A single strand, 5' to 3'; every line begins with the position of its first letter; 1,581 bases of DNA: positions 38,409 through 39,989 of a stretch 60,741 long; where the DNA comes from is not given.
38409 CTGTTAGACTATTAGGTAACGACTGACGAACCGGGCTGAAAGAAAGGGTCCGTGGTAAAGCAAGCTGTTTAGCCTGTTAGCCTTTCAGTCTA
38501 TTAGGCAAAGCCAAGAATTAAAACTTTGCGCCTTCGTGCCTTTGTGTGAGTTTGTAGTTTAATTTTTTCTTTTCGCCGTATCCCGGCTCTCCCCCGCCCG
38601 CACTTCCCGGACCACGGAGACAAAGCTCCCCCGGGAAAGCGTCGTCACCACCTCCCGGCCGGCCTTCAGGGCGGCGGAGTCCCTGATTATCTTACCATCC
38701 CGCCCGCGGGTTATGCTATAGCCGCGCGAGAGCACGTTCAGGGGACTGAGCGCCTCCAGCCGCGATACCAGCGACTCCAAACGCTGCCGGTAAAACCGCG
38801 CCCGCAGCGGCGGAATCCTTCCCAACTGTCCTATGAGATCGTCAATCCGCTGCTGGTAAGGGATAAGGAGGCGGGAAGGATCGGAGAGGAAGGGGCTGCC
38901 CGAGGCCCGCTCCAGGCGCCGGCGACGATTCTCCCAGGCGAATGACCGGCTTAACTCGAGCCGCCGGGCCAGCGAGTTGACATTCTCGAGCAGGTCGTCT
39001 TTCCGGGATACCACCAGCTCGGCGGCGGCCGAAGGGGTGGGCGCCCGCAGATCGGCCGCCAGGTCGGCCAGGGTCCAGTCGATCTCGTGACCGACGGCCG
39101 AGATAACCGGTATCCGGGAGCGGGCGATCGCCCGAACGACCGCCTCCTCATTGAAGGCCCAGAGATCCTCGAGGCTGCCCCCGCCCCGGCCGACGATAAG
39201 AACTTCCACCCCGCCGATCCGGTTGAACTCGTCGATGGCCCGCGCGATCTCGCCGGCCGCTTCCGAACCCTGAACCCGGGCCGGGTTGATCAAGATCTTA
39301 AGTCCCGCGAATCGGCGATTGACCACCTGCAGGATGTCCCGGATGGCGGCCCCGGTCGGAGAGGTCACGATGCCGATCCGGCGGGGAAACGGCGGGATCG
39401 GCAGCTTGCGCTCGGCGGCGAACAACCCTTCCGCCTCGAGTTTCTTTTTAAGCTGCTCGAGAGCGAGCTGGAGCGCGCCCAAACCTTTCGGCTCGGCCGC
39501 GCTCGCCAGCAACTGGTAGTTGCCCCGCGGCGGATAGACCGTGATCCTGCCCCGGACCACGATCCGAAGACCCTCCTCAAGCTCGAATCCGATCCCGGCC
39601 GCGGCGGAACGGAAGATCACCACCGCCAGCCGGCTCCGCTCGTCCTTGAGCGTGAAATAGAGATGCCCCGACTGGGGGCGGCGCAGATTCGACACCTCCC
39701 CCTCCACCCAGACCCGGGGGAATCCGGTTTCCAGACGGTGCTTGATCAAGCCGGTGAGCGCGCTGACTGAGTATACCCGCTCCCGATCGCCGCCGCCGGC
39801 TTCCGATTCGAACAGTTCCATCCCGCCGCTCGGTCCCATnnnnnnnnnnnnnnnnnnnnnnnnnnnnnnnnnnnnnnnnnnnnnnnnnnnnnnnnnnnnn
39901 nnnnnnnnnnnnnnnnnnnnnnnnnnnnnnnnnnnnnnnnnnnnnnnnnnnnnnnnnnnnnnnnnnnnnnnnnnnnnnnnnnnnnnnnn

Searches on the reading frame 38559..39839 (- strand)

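Call 82: search_protein_families(library=pfam, proteins=[window:38559-39839:-])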
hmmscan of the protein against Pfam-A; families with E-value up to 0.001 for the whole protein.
window:38559-39839:- (426 aa): 3 families
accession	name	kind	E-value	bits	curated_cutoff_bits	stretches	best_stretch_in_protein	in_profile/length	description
PF02601.20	Exonuc_VII_L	-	4.7e-93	312.6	35.9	2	139-341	1-201/315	Exonuclease VII, large subunit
PF13742.12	tRNA_anti_2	-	3.9e-31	107.6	27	1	23-113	1-92/95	OB-fold nucleic acid binding domain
PF01336.31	tRNA_anti-codon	-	4.1e-14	52.7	27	1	43-115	1-72/75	OB-fold nucleic acid binding domain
